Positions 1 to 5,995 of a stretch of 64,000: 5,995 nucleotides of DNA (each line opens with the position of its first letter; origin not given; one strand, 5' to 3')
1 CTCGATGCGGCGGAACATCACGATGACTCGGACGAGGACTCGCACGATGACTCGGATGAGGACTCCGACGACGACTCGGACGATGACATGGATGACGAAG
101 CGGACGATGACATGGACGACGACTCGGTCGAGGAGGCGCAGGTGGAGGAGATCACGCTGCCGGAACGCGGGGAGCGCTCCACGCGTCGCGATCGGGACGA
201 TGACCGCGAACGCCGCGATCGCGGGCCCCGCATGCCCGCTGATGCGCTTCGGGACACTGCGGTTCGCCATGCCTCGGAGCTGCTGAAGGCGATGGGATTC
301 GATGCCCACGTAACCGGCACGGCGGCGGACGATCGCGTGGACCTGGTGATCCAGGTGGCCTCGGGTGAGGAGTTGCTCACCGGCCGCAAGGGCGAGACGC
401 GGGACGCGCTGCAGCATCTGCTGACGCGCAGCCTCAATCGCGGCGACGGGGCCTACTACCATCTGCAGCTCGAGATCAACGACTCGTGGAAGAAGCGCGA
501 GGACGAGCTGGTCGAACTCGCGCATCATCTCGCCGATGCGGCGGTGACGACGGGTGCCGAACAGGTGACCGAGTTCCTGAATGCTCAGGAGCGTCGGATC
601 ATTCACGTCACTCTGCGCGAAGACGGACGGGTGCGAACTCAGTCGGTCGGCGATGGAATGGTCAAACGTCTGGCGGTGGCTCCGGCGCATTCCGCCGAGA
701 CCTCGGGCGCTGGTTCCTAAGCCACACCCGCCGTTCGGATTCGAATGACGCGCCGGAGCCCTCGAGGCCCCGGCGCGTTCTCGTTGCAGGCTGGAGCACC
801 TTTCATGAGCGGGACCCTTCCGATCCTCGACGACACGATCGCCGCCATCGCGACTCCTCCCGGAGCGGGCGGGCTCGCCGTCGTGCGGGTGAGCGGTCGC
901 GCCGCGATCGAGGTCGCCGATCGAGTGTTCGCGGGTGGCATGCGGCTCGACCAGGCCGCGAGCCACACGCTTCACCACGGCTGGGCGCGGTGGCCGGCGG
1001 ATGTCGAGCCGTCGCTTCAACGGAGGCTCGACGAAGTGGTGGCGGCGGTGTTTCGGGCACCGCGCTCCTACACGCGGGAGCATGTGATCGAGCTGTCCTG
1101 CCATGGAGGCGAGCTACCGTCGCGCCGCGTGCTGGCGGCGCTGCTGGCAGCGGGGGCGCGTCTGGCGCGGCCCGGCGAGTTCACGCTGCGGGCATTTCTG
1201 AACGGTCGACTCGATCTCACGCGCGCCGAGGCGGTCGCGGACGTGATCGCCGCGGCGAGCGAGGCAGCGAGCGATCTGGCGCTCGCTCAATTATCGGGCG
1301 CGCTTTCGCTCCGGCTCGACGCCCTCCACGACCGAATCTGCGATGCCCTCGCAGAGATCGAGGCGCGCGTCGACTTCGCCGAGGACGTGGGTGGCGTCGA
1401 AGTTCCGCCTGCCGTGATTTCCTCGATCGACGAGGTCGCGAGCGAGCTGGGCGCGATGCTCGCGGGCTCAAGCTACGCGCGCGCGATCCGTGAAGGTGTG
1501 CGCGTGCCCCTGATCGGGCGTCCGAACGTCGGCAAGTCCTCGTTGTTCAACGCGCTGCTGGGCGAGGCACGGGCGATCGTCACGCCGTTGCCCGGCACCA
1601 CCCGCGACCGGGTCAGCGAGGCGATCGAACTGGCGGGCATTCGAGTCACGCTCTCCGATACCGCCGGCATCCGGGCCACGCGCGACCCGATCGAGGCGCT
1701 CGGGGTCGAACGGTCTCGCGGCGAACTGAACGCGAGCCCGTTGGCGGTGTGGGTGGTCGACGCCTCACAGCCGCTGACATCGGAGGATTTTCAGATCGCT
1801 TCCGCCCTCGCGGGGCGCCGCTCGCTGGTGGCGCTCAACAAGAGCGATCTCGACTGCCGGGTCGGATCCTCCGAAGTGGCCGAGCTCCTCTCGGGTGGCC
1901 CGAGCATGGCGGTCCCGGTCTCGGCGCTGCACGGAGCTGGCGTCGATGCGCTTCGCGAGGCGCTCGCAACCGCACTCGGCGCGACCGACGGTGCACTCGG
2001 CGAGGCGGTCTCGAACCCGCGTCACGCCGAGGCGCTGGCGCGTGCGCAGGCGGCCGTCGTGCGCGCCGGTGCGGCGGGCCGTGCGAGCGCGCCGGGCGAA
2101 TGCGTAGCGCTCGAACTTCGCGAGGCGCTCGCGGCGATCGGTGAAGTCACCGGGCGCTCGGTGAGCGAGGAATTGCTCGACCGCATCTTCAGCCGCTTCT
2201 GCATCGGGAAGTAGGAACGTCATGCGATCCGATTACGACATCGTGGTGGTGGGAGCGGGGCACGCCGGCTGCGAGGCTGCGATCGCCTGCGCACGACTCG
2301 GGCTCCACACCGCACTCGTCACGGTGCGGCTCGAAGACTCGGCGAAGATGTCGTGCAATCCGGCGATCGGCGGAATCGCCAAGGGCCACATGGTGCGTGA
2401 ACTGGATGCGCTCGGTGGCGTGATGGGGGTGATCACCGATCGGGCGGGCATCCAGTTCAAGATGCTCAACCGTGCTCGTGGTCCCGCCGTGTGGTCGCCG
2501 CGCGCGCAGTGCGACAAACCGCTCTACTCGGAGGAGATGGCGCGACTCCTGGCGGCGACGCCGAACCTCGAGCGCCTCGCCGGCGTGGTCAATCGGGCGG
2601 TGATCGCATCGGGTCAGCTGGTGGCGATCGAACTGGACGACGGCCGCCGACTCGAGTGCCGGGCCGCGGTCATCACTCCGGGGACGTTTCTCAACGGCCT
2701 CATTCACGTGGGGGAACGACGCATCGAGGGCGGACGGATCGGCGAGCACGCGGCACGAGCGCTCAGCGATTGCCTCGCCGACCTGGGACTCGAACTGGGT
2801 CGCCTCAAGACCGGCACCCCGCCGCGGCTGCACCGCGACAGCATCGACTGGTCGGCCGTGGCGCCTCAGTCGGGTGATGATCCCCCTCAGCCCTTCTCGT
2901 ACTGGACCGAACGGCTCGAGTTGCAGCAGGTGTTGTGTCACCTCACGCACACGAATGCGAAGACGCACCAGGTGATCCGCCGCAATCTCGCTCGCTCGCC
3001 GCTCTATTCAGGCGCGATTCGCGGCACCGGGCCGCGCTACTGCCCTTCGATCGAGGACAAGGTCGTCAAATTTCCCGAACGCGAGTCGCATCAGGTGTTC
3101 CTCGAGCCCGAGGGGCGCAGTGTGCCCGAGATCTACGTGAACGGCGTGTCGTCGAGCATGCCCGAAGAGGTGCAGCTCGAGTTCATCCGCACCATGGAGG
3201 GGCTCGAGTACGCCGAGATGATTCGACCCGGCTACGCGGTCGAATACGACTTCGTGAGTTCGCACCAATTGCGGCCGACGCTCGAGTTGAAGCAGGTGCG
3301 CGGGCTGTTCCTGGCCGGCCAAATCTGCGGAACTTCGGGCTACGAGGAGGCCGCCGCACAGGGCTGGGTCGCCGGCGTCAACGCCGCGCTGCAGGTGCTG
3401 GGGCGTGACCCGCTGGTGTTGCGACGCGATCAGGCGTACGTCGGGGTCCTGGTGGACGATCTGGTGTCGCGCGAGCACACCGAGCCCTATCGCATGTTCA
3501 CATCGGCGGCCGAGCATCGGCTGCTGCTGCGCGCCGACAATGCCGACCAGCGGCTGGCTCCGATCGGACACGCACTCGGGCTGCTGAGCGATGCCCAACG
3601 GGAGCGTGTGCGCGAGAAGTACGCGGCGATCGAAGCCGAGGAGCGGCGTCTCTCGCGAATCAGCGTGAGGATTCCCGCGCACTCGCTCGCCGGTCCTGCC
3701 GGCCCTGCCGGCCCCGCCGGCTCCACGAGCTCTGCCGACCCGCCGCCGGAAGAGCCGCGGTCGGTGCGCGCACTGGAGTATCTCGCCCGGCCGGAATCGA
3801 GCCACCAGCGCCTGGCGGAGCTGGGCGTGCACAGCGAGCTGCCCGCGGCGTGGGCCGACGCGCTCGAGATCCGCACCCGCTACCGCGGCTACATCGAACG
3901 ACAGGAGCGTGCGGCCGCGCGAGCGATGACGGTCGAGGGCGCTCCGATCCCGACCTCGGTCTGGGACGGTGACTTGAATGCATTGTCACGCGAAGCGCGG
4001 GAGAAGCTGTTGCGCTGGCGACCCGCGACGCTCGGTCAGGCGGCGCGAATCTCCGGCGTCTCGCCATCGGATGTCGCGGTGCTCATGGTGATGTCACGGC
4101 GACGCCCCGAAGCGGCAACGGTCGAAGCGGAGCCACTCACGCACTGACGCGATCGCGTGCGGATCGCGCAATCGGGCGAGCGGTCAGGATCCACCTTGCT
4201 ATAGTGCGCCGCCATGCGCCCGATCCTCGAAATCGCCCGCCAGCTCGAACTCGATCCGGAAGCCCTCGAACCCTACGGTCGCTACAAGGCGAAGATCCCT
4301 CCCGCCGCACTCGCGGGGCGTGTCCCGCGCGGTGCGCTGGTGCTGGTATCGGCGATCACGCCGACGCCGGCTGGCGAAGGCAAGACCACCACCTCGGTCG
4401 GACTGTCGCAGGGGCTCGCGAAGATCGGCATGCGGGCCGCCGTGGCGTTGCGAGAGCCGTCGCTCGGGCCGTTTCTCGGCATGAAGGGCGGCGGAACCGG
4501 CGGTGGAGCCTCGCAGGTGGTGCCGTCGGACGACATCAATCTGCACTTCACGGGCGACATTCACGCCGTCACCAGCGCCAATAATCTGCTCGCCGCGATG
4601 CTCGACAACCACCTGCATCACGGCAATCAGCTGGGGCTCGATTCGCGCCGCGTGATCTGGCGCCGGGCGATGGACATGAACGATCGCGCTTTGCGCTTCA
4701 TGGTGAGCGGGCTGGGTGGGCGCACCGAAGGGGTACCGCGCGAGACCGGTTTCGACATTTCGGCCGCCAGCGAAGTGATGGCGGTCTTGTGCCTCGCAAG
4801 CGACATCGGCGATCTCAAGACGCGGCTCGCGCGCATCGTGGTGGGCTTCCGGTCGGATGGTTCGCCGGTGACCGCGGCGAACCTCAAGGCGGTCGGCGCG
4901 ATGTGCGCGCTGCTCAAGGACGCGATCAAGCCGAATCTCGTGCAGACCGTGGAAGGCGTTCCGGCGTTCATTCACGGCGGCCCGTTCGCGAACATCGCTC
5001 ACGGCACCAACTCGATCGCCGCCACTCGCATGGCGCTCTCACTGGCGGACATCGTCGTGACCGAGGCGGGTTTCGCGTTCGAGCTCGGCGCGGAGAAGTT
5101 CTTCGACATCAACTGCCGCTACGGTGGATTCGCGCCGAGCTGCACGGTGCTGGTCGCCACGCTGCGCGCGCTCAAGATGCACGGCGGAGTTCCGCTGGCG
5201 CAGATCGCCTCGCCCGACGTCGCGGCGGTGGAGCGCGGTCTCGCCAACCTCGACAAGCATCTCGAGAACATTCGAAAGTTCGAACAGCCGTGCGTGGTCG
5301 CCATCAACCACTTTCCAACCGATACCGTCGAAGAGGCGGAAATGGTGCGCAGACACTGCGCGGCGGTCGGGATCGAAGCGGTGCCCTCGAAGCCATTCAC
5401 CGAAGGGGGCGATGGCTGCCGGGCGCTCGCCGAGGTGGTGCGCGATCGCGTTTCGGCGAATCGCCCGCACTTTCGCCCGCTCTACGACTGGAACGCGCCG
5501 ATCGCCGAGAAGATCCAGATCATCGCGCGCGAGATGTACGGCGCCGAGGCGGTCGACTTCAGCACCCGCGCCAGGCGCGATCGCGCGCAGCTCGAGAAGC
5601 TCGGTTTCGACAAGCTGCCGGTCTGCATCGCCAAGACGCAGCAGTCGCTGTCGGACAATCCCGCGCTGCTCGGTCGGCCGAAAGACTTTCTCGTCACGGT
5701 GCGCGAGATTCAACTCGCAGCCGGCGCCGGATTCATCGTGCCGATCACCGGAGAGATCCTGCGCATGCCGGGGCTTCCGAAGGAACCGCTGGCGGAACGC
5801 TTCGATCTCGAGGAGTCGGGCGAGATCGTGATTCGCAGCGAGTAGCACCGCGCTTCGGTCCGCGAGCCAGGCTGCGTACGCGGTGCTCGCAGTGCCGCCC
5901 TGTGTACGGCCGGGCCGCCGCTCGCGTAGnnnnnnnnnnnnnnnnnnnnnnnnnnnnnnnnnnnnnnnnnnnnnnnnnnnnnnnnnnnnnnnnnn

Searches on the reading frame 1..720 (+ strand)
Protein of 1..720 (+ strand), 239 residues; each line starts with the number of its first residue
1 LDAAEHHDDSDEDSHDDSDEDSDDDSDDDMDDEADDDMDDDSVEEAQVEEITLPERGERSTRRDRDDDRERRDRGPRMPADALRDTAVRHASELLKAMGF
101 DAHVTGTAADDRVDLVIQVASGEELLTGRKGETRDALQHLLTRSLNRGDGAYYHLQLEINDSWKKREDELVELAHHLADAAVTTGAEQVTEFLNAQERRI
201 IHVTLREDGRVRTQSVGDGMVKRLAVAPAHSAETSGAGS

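Call 54: search_protein_families(library=pfam, proteins=[window:1-720:+], max_evalue=0.001)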
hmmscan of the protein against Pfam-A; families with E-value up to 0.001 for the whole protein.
window:1-720:+ (239 aa): 2 families
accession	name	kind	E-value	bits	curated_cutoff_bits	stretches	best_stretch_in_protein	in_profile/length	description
PF01424.28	R3H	-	2e-08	34.6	26.8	1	169-226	2-58/60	R3H domain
PF13083.13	KH_KhpA-B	-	0.00067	20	32.1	0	101-156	17-72/73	KhpA/KhpB, KH domain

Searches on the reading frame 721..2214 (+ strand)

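Call 19: search_protein_families(library=pfam, proteins=[window:721-2214:+], max_evalue=0.001)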
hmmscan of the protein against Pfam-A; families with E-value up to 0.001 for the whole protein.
window:721-2214:+ (497 aa): 4 families
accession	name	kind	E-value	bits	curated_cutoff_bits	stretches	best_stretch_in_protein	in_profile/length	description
PF12631.12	MnmE_helical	-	2.6e-46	158.9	40.1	1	166-494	1-211/211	MnmE helical domain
PF10396.14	TrmE_N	-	1.8e-37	128.6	29.8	1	39-163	1-117/117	GTP-binding protein TrmE N-terminus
PF01926.29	MMR_HSR1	-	2.6e-23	82.7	21.9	1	262-374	2-113/113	50S ribosome-binding GTPase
PF02421.24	FeoB_N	-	1.3e-09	38.2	27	1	261-414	2-155/156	Ferrous iron transport protein B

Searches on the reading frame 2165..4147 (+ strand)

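Call 19: search_protein_families(library=pfam, proteins=[window:2165-4147:+], max_evalue=0.001)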
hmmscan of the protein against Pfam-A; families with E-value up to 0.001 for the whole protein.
window:2165-4147:+ (660 aa): 6 families
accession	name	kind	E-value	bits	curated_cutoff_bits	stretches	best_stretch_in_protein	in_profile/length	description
PF01134.28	GIDA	-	7.5e-157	522.8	22.1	1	25-414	1-390/391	Glucose inhibited division protein A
PF13932.14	SAM_GIDA_C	-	1.2e-14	54.3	27.1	1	603-641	19-57/57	tRNA modifying enzyme MnmG/GidA C-terminal helical bundle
PF21680.2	GIDA_C_1st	-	3.1e-10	41.1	24.7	1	476-581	1-96/96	tRNA modifying enzyme MnmG/GidA C-terminal helical domain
PF12831.13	FAD_oxidored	-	8.6e-07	29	27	1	25-170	1-140/416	FAD dependent oxidoreductase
PF07992.20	Pyr_redox_2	-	8.1e-05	22.6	26.1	1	24-56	1-31/291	Pyridine nucleotide-disulphide oxidoreductase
PF00890.30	FAD_binding_2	-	0.00014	21.7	20.4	1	25-53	1-29/414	FAD binding domain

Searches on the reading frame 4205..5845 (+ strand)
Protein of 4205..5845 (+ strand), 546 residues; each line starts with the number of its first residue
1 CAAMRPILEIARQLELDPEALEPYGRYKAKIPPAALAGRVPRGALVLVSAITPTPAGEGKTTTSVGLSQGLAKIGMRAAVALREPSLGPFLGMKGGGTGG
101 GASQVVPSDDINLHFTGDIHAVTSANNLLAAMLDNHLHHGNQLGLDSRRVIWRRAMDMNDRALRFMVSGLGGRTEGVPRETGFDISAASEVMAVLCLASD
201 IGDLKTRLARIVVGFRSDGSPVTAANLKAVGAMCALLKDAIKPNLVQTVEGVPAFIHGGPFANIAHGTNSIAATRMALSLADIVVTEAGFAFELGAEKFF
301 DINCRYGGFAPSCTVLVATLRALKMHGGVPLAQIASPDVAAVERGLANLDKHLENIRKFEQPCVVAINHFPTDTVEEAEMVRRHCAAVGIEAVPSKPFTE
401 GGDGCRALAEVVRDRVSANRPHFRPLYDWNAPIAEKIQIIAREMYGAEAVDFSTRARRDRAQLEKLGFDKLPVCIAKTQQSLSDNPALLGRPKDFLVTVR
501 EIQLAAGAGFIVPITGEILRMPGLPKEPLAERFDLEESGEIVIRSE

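Call 19: search_protein_families(library=pfam, proteins=[window:4205-5845:+], max_evalue=0.001)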
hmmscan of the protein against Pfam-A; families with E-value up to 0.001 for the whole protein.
window:4205-5845:+ (546 aa): 1 family
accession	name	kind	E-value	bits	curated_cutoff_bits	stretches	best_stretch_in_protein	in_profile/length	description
PF01268.25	FTHFS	-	4.6e-242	804.6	27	1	3-541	11-552/556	Formate--tetrahydrofolate ligase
